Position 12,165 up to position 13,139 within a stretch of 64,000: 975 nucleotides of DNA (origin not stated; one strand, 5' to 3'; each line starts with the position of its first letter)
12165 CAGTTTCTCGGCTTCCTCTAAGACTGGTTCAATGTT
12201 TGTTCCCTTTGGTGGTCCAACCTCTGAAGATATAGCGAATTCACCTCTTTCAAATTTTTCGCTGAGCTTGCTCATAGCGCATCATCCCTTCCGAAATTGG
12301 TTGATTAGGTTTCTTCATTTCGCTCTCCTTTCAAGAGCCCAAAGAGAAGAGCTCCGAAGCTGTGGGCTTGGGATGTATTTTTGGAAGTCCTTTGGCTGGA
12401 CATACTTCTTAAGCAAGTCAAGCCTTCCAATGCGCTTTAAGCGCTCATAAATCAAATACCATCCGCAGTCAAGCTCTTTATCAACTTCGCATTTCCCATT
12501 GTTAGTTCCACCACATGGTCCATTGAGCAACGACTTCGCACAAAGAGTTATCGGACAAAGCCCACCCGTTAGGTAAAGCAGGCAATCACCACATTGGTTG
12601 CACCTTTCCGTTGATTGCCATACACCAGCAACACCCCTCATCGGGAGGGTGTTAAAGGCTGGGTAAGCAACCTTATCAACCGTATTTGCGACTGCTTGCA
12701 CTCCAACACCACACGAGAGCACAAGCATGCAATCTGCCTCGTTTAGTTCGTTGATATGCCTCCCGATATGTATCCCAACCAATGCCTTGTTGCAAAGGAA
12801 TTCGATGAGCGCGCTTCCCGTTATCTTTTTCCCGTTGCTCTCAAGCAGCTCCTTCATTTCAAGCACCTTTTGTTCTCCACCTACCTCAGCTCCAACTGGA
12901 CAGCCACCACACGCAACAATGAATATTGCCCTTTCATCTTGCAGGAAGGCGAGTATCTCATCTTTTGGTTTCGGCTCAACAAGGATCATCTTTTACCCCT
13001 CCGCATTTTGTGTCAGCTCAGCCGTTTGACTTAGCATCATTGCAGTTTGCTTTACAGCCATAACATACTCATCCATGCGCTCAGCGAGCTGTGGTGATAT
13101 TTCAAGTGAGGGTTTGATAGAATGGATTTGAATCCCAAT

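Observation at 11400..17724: [NiFe]-hydrogenase embedded between fhs and metV-metF: candidate H2-dependent methylene-THF reductase module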

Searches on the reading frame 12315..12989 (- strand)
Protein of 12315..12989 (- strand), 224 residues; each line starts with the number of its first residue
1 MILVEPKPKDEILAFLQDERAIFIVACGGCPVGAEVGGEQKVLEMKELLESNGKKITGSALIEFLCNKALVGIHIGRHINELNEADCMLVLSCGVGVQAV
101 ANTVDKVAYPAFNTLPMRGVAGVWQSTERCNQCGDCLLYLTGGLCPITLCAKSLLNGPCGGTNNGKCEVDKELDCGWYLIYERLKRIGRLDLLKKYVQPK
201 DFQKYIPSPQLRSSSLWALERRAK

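Call 3: search_protein_families(library=pfam, proteins=[window:12315-12989:-])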
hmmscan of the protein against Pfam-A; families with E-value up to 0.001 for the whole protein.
window:12315-12989:- (224 aa): 1 family
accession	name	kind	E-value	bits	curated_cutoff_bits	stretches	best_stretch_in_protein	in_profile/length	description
PF12225.13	DUF5981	-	4.7e-34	116.4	23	1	109-203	1-95/95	Methylene-tetrahydrofolate reductase C terminal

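Call 4: search_protein_families(library=ncbifam, proteins=[window:12315-12989:-])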
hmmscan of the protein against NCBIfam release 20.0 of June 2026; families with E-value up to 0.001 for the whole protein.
window:12315-12989:- (224 aa): 0 families

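Call 23: search_solved_structures(query=window:12315-12989:-, max_evalue=1, show_alignments=2)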
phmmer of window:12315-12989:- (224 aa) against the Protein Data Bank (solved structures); distinct sequences matched with E-value up to 1: 0.

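Call 46: find_homologous_proteins(query=window:12315-12989:-, max_evalue=1e-10)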
Query window:12315-12989:- (224 aa): 5095 proteins with E <= 1e-10 among 5330 candidates; the best 120 are listed.
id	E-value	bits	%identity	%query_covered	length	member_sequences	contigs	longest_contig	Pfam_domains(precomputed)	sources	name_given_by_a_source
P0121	1.4e-141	488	93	100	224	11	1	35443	PF12225.14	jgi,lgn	jgi:hypothetical protein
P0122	3.1e-124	431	81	100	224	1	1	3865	PF12225.14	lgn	-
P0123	1.1e-119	416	78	100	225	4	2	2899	PF12225.14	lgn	-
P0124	8.5e-118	410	77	100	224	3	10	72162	PF12225.14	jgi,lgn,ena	jgi:hypothetical protein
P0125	2.8e-116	405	78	99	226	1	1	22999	PF12225.14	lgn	-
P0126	1.0e-114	400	75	100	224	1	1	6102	PF12225.14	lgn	-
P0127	4.1e-105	369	77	91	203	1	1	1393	PF12225.14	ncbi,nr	ncbi:MAG TPA: 5,10-methylenetetrahydrofolate reductase, partial [Armatimonadetes bacterium]|nr:5,10-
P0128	1.1e-104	367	68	99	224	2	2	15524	PF12225.14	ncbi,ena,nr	ncbi:MAG TPA: 5,10-methylenetetrahydrofolate reductase [Armatimonadetes bacterium]|nr:5,10-methylene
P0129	4.4e-85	303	58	99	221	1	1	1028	PF12225.14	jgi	jgi:hypothetical protein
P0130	4.3e-83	297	56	99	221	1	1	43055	PF12225.14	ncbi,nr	ncbi:MAG: methylenetetrahydrofolate reductase C-terminal domain-containing protein [Candidatus Omnit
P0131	6.8e-82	293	56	99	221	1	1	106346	PF12225.14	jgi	-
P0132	3.9e-81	290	55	98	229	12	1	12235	PF12225.14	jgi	-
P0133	4.6e-81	290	55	99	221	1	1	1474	PF12225.14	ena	-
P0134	1.1e-80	289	55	99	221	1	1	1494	PF12225.14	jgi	jgi:hypothetical protein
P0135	1.3e-80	288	57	98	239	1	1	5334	PF12225.14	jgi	-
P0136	5.3e-80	286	53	99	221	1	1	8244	PF12225.14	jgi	-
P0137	7.4e-79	283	54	100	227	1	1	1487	PF12225.14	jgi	jgi:hypothetical protein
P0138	2.7e-78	281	55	99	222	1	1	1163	PF12225.14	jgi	-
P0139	3.0e-78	281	55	99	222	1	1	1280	PF12225.14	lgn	-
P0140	4.7e-78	280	55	99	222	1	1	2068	PF12225.14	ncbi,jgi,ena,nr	ncbi:MAG TPA: methylenetetrahydrofolate reductase C-terminal domain-containing protein [Anaerolineae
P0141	9.2e-78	279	56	99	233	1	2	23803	PF12225.14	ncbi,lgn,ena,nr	ncbi:TPA: 5,10-methylenetetrahydrofolate reductase [Candidatus Poribacteria bacterium]|nr:5,10-methy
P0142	1.4e-77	279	53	99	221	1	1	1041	PF12225.14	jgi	jgi:ferredoxin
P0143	1.4e-77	278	53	99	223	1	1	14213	PF12225.14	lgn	-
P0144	1.5e-77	278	53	98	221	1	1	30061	PF12225.14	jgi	-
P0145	3.1e-77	277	56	100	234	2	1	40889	PF12225.14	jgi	-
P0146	3.4e-77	277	57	99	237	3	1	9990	PF12225.14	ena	-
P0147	4.2e-77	277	56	98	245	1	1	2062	PF12225.14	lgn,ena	-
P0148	4.8e-77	277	54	98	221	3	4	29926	PF12225.14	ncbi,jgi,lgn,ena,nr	ncbi:MAG: hypothetical protein AMJ43_00100 [Coxiella sp. DG_40]|nr:MAG: hypothetical protein AMJ43_0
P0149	4.8e-77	277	52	99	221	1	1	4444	PF12225.14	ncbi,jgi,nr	ncbi:MAG: methylenetetrahydrofolate reductase C-terminal domain-containing protein [Candidatus Omnit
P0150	5.9e-77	276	57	99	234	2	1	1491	PF12225.14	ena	-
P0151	7.7e-77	276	54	99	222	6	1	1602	PF12225.14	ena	-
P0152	9.2e-77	276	52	98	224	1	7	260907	PF12225.14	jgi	-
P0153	1.2e-76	275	55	98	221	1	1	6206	PF12225.14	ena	-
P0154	1.5e-76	275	54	99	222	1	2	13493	PF12225.14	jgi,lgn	-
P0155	1.5e-76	275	55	98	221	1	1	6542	PF12225.14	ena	-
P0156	1.7e-76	275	54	99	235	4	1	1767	PF12225.14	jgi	jgi:hypothetical protein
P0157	1.8e-76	275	54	99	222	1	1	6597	PF12225.14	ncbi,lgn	-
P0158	1.8e-76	275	55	98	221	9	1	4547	PF12225.14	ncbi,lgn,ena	ncbi:hypothetical protein ES703_45673 [subsurface metagenome]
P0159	1.8e-76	275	54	100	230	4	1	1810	PF12225.14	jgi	-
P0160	1.9e-76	275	54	98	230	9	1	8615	PF12225.14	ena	-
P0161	2.0e-76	275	54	98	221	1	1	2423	PF12225.14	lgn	-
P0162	2.3e-76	275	52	100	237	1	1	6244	PF12225.14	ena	-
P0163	3.0e-76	274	53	99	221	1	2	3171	PF12225.14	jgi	jgi:ferredoxin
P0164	3.0e-76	274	55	98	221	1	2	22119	PF12225.14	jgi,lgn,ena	jgi:ferredoxin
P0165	3.0e-76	274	53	98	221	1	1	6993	PF12225.14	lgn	-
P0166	3.2e-76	274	55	99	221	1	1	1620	PF12225.14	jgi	jgi:ferredoxin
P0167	3.9e-76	274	56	99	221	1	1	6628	PF12225.14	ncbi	ncbi:methylenetetrahydrofolate reductase C-terminal domain-containing protein [Planctomycetota bacte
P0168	5.2e-76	273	52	99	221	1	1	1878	PF12225.14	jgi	-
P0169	5.3e-76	273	54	98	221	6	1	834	PF12225.14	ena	-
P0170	6.1e-76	273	54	98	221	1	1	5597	PF12225.14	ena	-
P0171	6.2e-76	273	52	98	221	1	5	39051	PF12225.14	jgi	-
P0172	6.2e-76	273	55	99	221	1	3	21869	PF12225.14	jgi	jgi:ferredoxin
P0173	6.3e-76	273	55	100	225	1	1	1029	PF12225.14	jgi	jgi:hypothetical protein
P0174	7.4e-76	273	53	98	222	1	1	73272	PF12225.14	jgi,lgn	-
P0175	7.5e-76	273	52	99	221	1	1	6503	PF12225.14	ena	-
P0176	9.1e-76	273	53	99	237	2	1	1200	PF12225.14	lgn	-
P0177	9.6e-76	273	54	100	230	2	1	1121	PF12225.14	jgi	-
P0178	1.0e-75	272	54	99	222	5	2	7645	PF12225.14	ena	-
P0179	1.0e-75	272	53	98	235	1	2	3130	PF12225.14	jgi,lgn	-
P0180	1.0e-75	272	52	99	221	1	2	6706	PF12225.14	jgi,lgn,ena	-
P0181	1.0e-75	272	57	98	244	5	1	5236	PF12225.14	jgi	jgi:hypothetical protein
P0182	1.0e-75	272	54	99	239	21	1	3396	PF12225.14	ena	-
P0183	1.1e-75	272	54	99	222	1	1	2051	PF12225.14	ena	-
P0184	1.1e-75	272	53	99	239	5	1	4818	PF12225.14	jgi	-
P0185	1.2e-75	272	53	99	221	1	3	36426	PF12225.14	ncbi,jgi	ncbi:MAG: methylenetetrahydrofolate reductase C-terminal domain-containing protein [Planctomycetota 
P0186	1.2e-75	272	53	100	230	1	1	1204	PF12225.14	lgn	-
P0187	1.3e-75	272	54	99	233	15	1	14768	PF12225.14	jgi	-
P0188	1.3e-75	272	53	98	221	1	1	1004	PF12225.14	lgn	-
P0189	1.3e-75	272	52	99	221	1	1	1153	PF12225.14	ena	-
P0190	1.4e-75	272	54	98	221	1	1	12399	PF12225.14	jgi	jgi:ferredoxin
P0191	1.4e-75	272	53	98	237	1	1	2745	PF12225.14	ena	-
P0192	1.5e-75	272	52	99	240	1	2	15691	PF12225.14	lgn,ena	-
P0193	2.1e-75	271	53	98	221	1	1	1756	PF12225.14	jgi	-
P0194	2.4e-75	271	54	98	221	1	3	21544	PF12225.14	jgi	-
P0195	2.5e-75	271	54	99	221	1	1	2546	PF12225.14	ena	-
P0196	2.5e-75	271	53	99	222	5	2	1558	PF12225.14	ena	-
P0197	2.6e-75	271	55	99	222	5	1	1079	PF12225.14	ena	-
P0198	2.8e-75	271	53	98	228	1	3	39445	PF12225.14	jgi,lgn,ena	-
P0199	3.0e-75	271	54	99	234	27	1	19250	PF12225.14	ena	-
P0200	3.0e-75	271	54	99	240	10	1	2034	PF12225.14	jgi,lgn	jgi:hypothetical protein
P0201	3.0e-75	271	54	99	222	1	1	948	PF12225.14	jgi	jgi:ferredoxin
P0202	3.3e-75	271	52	100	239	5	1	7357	PF12225.14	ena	-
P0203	3.4e-75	271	53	99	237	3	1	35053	PF12225.14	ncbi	ncbi:MAG: methylenetetrahydrofolate reductase C-terminal domain-containing protein [Spirochaetota ba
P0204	4.1e-75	270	52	99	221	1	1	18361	PF12225.14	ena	-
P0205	4.4e-75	270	53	98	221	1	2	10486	PF12225.14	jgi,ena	-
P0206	4.5e-75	270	54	99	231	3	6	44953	PF12225.14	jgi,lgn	jgi:ferredoxin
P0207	4.9e-75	270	53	98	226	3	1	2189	PF12225.14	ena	-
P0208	5.1e-75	270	52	98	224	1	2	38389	PF12225.14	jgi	jgi:electron transport complex protein RnfC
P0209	5.5e-75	270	54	99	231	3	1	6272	PF12225.14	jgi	jgi:ferredoxin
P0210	5.6e-75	270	52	100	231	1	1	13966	PF12225.14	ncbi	ncbi:MAG: methylenetetrahydrofolate reductase C-terminal domain-containing protein [Chloroflexota ba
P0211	5.6e-75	270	54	99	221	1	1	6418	PF12225.14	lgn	-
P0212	5.7e-75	270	54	98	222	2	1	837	PF12225.14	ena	-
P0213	5.8e-75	270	52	99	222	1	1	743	PF12225.14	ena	-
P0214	5.8e-75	270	53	98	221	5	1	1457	PF12225.14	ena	-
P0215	6.1e-75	270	52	99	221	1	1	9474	PF12225.14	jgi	-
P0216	6.4e-75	270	53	99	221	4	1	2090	PF12225.14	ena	-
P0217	7.2e-75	270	53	99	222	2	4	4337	PF12225.14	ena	-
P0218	7.4e-75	270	53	99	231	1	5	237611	PF12225.14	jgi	jgi:hypothetical protein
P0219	7.6e-75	270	54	99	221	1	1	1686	PF12225.14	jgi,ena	-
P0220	7.6e-75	270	54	99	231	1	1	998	PF12225.14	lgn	-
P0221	8.3e-75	269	55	98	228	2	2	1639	PF12225.14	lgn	-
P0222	8.8e-75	269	53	99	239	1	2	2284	PF12225.14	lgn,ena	-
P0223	8.8e-75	269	53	99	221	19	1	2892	PF12225.14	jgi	jgi:ferredoxin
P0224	9.0e-75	269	55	99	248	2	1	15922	PF12225.14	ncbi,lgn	-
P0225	9.3e-75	269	54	99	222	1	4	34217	PF12225.14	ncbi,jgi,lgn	-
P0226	9.3e-75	269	53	99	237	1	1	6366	PF12225.14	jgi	jgi:ferredoxin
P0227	9.4e-75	269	52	99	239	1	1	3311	PF12225.14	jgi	-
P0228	9.6e-75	269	54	99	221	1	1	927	PF12225.14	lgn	-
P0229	1.0e-74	269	54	99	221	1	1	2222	PF12225.14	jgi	jgi:ferredoxin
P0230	1.1e-74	269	52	99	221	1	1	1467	PF12225.14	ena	-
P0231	1.1e-74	269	52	98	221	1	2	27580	PF12225.14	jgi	-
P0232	1.1e-74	269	52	99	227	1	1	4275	PF12225.14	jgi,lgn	-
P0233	1.1e-74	269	52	99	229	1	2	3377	PF12225.14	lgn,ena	-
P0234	1.2e-74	269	54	98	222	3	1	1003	PF12225.14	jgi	jgi:ferredoxin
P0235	1.2e-74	269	54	99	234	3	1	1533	PF12225.14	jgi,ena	-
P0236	1.3e-74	269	54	98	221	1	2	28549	PF12225.14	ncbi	-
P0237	1.4e-74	269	52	99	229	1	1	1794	PF12225.14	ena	-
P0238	1.4e-74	269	53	99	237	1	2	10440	PF12225.14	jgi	jgi:hypothetical protein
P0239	1.5e-74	269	54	100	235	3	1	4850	PF12225.14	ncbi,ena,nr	ncbi:MAG: 5,10-methylenetetrahydrofolate reductase [Methanobacteriota archaeon]|nr:MAG: 5,10-methyle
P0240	1.5e-74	269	55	99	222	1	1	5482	PF12225.14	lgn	-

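Call 47: find_encoding_contigs(protein=P0130, flank=7000, max_places=1)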
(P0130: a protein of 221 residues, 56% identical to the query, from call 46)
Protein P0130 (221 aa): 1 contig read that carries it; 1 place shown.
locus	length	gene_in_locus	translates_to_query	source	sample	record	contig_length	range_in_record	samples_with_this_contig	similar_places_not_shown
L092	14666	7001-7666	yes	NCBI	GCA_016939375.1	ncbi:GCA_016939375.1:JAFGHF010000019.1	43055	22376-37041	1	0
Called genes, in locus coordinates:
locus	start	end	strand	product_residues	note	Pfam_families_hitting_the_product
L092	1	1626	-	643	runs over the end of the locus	PF03063:Prismane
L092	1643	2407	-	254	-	-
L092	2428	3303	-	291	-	PF02219:MTHFR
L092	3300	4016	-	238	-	PF12225:DUF5981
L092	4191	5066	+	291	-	PF01058:Oxidored_q6, PF14720:NiFe_hyd_SSU_C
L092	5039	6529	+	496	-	PF27537:HoxH (weak), PF00374:NiFeSe_Hases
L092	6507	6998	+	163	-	PF01750:HycI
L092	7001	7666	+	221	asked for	PF12225:DUF5981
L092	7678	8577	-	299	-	PF00763:THF_DHG_CYH, PF02882:THF_DHG_CYH_C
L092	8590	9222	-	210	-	PF04961:FTCD_C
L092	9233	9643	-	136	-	-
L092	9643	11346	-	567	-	PF01268:FTHFS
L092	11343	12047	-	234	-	-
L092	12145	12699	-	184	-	PF01227:GTP_cyclohydroI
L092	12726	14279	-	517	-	PF02142:MGS, PF01808:AICARFT_IMPCHas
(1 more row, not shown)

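Call 48: find_encoding_contigs(protein=P0185, flank=7000, max_places=1)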
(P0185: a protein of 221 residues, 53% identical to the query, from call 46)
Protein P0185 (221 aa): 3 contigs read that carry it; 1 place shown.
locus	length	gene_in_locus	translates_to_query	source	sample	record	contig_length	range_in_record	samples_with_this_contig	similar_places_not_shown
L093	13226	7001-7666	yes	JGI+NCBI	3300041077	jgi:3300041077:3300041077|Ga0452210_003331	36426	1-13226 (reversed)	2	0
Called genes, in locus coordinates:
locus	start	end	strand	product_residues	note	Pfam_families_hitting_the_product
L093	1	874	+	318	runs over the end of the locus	PF03599:CdhD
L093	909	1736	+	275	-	PF00809:Pterin_bind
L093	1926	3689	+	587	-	PF01268:FTHFS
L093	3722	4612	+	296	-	PF00763:THF_DHG_CYH, PF02882:THF_DHG_CYH_C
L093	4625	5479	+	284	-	PF01058:Oxidored_q6, PF14720:NiFe_hyd_SSU_C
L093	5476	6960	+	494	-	PF27537:HoxH (weak), PF00374:NiFeSe_Hases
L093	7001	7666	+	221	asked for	PF12225:DUF5981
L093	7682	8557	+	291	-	PF02219:MTHFR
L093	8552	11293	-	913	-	PF13510:Fer2_4, PF00037:Fer4 (faint), PF10588:NADH-G_4Fe-4S_3, PF12838:Fer4_7, PF22117:Fer4_Nqo3, PF04879:Molybdop_Fe4S4, PF00384:Molybdopterin, PF01568:Molydop_binding, +1 more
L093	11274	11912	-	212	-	PF07992:Pyr_redox_2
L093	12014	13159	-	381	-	PF10589:NADH_4Fe-4S, PF14691:Fer4_20, PF07992:Pyr_redox_2 (weak), PF13450:NAD_binding_8 (weak)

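Call 49: find_encoding_contigs(protein=P0152, flank=7000, max_places=1)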
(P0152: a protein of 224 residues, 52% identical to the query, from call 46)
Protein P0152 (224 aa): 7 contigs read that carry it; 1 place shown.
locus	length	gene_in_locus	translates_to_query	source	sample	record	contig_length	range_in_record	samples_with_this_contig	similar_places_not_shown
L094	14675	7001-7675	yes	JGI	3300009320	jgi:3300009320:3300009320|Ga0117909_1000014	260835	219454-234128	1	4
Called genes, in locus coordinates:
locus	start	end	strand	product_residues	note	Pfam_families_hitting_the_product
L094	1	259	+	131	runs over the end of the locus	PF01245:Ribosomal_L19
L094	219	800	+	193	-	PF01351:RNase_HII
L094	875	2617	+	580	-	PF01268:FTHFS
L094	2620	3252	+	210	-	PF04961:FTCD_C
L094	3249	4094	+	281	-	PF00763:THF_DHG_CYH, PF02882:THF_DHG_CYH_C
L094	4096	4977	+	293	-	PF01058:Oxidored_q6, PF14720:NiFe_hyd_SSU_C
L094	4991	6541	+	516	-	PF27537:HoxH, PF00374:NiFeSe_Hases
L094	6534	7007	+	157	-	PF01750:HycI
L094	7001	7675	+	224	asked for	PF12225:DUF5981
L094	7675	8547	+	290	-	PF02219:MTHFR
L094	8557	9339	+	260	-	PF00142:Fer4_NifH, PF01656:CbiA, PF02374:ArsA_ATPase (weak), PF13614:AAA_31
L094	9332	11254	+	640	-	PF03063:Prismane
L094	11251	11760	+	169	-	PF13247:Fer4_11, PF12838:Fer4_7 (weak), PF25160:LdpA_Fe-S-bd (weak), PF12797:Fer4_2 (weak), PF12837:Fer4_6 (weak), PF00037:Fer4 (weak), PF12838:Fer4_7 (weak), PF13187:Fer4_9 (weak), +3 more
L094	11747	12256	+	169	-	PF01257:2Fe-2S_thioredx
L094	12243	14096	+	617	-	PF01257:2Fe-2S_thioredx, PF01512:Complex1_51K, PF10531:SLBB, PF10589:NADH_4Fe-4S, PF00037:Fer4 (weak), PF12838:Fer4_7 (weak), PF13187:Fer4_9 (weak), PF13237:Fer4_10, +3 more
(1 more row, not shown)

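Call 62: predict_structure(alignment_id=A2)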
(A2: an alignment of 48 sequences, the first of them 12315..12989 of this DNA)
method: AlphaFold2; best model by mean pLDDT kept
length: 224 residues; sequences in the alignment: 48
mean_pLDDT: 89.4   pTM: 0.89
mean pLDDT of the five models: 89.4, 88.9, 88.3, 86.7, 86.6
residues with pLDDT >= 90: 144; 70-90: 67; 50-70: 13; < 50: 0
segments of 3 or more residues with pLDDT < 50: none
pLDDT, mean of each block of 10 residues (from residue 1): 90 96 90 65 96 98 87 93 98 93 96 86 76 93 94 81 89 93 97 89 90 86 67
secondary structure, 60 per line:
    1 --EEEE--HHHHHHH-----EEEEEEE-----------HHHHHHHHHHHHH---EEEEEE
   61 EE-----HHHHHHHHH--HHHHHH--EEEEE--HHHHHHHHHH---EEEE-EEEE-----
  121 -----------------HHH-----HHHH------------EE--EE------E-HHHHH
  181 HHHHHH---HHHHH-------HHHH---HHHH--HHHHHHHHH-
elements in order: E3-6 H9-15 E21-27 H39-51 E55-62 H68-76 H79-84 E87-91 H94-103 E107-110 E112-115 H146-149 H176-186 H190-194 H202-205 H209-212 H215-223

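Call 65: fold_search(model_id=the predicted structure, library=pdb)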
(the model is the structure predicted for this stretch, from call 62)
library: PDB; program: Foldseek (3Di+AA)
matches with E <= 10: 1139; with E <= 0.001: 0
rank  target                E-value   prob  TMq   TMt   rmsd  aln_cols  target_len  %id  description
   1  5cnj_B                3.3e-03  1.00  0.35  0.19   3.2       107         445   11  mGlur2 with glutamate analog (released 2015-09-09)
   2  2dgd_A                4.2e-03  1.00  0.35  0.35   3.7       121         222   17  Crystal structure of ST0656, a function unknown protein from Sulfolobus tokodaii (released 2007-03-13)
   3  7mts_B                4.2e-03  1.00  0.32  0.10   3.3        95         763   14  CryoEM Structure of mGlu2 - Gi Complex (released 2021-07-07)
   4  5kzn                  4.8e-03  1.00  0.32  0.15   3.3        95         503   14  Metabotropic Glutamate Receptor (released 2016-12-28)
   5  5cni_A                5.4e-03  1.00  0.35  0.19   3.2       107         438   11  mGlu2 with Glutamate (released 2015-09-09)
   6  5cni_B                5.4e-03  1.00  0.35  0.19   3.3       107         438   12  mGlu2 with Glutamate (released 2015-09-09)
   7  5kzq                  6.1e-03  1.00  0.33  0.16   3.6       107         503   14  Metabotropic Glutamate Receptor in complex with antagonist (1~{S},2~{R},3~{S},4~{S},5~{R},6~{R})-2-azanyl-3-[[3,4-bis(fl (released 2016-12-28)
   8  8kab_h                6.1e-03  0.90  0.32  0.18  12.9       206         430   13  Mycobacterium smegmatis 50S ribosomal subunit-HflX complex (released 2024-07-31)
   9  8jcy_2                6.9e-03  1.00  0.32  0.10   3.3        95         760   14  Cryo-EM structure of mGlu2-mGlu3 heterodimer in presence of LY341495, NAM563, and LY2389575 (dimerization mode I) (released 2023-06-21)
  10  8jd3_2                7.9e-03  1.00  0.32  0.10   3.3        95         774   14  Cryo-EM structure of Gi1-bound mGlu2-mGlu3 heterodimer (released 2023-06-21)
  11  4zpj                  8.4e-03  1.00  0.28  0.18   3.6        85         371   14  ABC transporter substrate-binding protein from Sphaerobacter thermophilus (released 2015-05-20)
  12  4xaq_B                8.9e-03  1.00  0.35  0.19   3.2       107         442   11  mGluR2 ECD and mGluR3 ECD with ligands (released 2015-02-04)
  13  7mts_A                8.9e-03  1.00  0.32  0.10   3.3        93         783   14  CryoEM Structure of mGlu2 - Gi Complex (released 2021-07-07)
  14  8jcw_2                9.5e-03  1.00  0.34  0.11   3.4       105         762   12  Cryo-EM structure of mGlu2-mGlu3 heterodimer in presence of LY341495 and NAM563 (dimerization mode I) (released 2023-06-21)
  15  4xas_B                1.0e-02  1.00  0.35  0.19   3.1       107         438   12  mGluR2 ECD ligand complex (released 2015-02-04)
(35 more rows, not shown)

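Call 67: find_homologous_proteins(query=L093:5476-6960:+, max_evalue=1e-50)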
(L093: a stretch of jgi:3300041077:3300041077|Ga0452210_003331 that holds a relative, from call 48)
Query L093:5476-6960:+ (494 aa): 7987 proteins with E <= 1e-50 among 8000 candidates; the best 120 are listed.
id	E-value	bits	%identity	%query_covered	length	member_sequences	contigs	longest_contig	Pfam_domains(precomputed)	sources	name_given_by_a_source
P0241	0.0e+0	1134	100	100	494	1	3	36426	PF00374.25,PF27537.1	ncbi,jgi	ncbi:MAG: nickel-dependent hydrogenase large subunit [Planctomycetota bacterium]|jgi:hydrogenase lar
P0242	0.0e+0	1080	94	100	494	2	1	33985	PF00374.25,PF27537.1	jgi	jgi:hydrogenase large subunit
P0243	0.0e+0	1072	93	100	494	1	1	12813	PF00374.25,PF27537.1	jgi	jgi:hydrogenase large subunit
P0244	0.0e+0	1066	92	100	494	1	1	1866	PF00374.25,PF27537.1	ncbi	-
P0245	0.0e+0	1033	89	100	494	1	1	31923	PF00374.25,PF27537.1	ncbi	-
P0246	0.0e+0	1032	89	100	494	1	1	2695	PF00374.25,PF27537.1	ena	-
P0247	0.0e+0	1027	88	100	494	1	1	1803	PF00374.25,PF27537.1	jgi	-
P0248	0.0e+0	1024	88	100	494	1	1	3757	PF00374.25,PF27537.1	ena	-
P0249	0.0e+0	1021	88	100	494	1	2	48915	PF00374.25,PF27537.1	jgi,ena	-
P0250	0.0e+0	1020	87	100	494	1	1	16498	PF00374.25,PF27537.1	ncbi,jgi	ncbi:MAG: nickel-dependent hydrogenase large subunit [Planctomycetota bacterium]|jgi:hydrogenase lar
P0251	0.0e+0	1019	87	100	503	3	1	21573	PF00374.25,PF27537.1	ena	-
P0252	0.0e+0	1018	88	100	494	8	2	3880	PF00374.25,PF27537.1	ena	-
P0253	0.0e+0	1018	87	100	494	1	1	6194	PF00374.25,PF27537.1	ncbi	-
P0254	0.0e+0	1018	87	100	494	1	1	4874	PF00374.25,PF27537.1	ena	-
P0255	0.0e+0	1017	87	100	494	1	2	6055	PF00374.25,PF27537.1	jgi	jgi:hydrogenase large subunit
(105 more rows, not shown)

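Call 69: search_protein_families(library=ncbifam, proteins=[L093:5476-6960:+], max_evalue=1e-20)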
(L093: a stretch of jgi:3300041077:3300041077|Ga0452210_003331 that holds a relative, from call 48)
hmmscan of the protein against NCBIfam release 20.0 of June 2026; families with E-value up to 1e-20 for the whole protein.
L093:5476-6960:+ (494 aa): 8 families
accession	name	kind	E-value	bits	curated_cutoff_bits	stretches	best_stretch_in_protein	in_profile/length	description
NF033181.1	NiFeSe_hydrog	equivalog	2.3e-201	670.1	600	1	3-488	2-504/507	nickel-dependent hydrogenase large subunit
NF045518.1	H2_NiFeSe_large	exception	1.2e-176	588.3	780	1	3-483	2-484/485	NiFeSe hydrogenase large subunit HysA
NF007778.0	PRK10467.1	equivalog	2.4e-99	333.2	969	2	126-490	162-563/567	hydrogenase 2 large subunit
NF007550.0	PRK10170.1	equivalog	1.6e-93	314.1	1101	2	138-489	191-592/597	Ni/Fe-hydrogenase large subunit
TIGR03295.1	frhA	equivalog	1e-42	146.6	392.5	1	1-325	1-276/412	coenzyme F420 hydrogenase subunit alpha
NF040828.1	sulfhyd_ShyA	equivalog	6.5e-32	110.9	700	0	4-121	2-118/415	NAD(P)-dependent hydrogenase/sulfhydrogenase 2 subunit alpha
NF041785.2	VhuA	equivalog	1.1e-31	109.8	800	1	3-420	2-388/418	F420-non-reducing hydrogenase Vhu subunit A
NF040832.1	sulfhyd_HydA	equivalog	1.9e-22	80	880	0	291-480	240-423/426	NADPH-dependent hydrogenase/sulfhydrogenase 1 subunit alpha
